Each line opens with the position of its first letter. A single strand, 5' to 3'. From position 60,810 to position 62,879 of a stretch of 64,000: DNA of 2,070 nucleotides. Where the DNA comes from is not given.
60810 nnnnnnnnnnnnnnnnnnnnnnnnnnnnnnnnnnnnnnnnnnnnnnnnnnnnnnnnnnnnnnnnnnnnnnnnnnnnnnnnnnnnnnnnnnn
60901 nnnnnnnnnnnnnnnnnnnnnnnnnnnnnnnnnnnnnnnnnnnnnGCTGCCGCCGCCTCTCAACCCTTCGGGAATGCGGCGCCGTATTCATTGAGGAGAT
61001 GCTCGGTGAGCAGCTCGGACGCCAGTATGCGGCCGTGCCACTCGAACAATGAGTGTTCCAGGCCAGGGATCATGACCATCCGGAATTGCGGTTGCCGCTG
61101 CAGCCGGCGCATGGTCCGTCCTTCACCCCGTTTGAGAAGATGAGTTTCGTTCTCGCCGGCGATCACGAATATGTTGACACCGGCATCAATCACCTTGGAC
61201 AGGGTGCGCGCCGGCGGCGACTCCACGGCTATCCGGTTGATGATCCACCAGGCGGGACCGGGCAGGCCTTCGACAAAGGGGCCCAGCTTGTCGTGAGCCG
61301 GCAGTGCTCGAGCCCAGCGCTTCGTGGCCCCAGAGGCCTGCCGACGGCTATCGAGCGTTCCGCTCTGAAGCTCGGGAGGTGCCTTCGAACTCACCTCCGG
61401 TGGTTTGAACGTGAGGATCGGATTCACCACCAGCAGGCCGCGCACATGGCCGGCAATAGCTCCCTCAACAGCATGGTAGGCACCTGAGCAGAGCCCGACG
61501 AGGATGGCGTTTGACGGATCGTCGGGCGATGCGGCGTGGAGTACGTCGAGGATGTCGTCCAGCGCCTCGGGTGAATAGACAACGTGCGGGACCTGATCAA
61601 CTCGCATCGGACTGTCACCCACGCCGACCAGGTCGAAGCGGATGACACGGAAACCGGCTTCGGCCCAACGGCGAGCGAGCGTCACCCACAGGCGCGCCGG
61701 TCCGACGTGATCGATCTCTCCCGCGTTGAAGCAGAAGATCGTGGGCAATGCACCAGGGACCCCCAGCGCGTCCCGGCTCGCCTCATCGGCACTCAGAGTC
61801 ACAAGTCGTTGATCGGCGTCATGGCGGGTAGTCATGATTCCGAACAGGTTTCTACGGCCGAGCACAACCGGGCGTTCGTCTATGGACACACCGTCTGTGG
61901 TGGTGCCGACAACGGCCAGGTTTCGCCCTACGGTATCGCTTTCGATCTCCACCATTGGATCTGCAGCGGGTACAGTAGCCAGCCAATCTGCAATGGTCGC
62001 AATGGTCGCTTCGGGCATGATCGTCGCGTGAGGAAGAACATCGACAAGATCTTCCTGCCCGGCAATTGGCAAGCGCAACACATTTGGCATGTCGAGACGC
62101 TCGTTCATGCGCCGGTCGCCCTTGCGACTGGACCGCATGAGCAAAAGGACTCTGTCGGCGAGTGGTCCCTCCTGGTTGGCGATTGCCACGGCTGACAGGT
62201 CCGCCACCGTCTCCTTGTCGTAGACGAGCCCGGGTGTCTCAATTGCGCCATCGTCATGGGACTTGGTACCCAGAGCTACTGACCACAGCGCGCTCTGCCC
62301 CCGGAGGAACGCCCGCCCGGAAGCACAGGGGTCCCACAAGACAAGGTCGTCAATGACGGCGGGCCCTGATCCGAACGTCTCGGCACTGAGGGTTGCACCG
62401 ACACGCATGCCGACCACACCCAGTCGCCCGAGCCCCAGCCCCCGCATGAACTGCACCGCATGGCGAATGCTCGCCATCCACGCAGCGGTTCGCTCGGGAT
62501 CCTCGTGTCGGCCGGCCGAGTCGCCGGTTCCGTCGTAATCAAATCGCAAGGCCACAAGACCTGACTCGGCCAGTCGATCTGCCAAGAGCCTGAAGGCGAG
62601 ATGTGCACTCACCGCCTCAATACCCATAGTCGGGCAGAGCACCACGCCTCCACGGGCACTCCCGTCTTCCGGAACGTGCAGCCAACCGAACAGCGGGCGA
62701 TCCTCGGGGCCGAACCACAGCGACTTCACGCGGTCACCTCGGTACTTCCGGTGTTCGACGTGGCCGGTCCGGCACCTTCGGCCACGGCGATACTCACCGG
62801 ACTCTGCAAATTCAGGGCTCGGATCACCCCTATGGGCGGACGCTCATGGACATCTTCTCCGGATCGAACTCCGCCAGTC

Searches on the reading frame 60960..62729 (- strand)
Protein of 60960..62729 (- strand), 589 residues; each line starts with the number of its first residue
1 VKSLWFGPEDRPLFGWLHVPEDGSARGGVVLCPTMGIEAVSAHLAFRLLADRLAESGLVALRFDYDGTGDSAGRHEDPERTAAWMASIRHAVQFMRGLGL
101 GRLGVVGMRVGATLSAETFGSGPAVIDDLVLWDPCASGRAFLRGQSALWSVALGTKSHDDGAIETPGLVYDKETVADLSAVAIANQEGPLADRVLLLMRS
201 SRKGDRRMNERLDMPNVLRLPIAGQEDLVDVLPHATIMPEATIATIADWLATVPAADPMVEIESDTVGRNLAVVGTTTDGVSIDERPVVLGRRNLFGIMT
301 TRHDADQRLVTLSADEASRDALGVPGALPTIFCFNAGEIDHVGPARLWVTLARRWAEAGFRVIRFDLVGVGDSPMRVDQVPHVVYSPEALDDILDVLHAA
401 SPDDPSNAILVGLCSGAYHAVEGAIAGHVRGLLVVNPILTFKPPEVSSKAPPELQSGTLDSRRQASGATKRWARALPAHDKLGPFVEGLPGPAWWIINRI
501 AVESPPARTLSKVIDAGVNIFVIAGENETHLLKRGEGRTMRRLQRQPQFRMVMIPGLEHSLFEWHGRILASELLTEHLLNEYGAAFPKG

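Call 3: search_protein_families(library=pfam, proteins=[window:60960-62729:-], max_evalue=0.01)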
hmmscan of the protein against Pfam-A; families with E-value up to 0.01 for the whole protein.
window:60960-62729:- (589 aa): 2 families
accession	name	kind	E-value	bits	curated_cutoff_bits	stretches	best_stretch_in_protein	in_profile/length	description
PF12146.15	Hydrolase_4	-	4.1e-11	43.1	27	2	46-139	20-114/239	Serine aminopeptidase, S33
PF00561.26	Abhydrolase_1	-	1e-06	29.1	25.8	1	347-437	15-102/245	alpha/beta hydrolase fold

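Call 4: search_protein_families(library=ncbifam, proteins=[window:60960-62729:-], max_evalue=0.01)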
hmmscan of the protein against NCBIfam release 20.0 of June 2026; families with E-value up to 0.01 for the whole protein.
window:60960-62729:- (589 aa): 6 families
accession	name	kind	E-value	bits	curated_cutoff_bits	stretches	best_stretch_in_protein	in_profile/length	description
TIGR03101.1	hydr2_PEP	hypoth_equivalog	2e-23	83.3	202.75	2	12-157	11-155/266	hydrolase 2, exosortase A system-associated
TIGR03100.1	hydr1_PEP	hypoth_equivalog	1.1e-20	74.1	168.45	2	339-438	37-133/274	hydrolase 1, exosortase A system-associated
NF047920.1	lactonase_UilS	equivalog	3.9e-05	23.5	400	0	19-75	17-70/285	UilS family quorum-quenching N-acyl-homoserine lactonase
NF051488.1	bifunc_PcaDC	exception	0.00023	20.4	390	0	28-134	14-111/375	bifunctional 3-oxoadipate enol-lactonase/4-carboxymuconolactone decarboxylase PcaDC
NF053683.1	esterase_mleBRB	exception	0.0013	18.4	585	0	351-416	43-104/280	BRB family alpha/beta fold macrolide esterase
NF058544.1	IVPilMotSglTMyx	equivalog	0.0017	18.2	300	0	336-388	44-92/210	type IV pili motility protein SglT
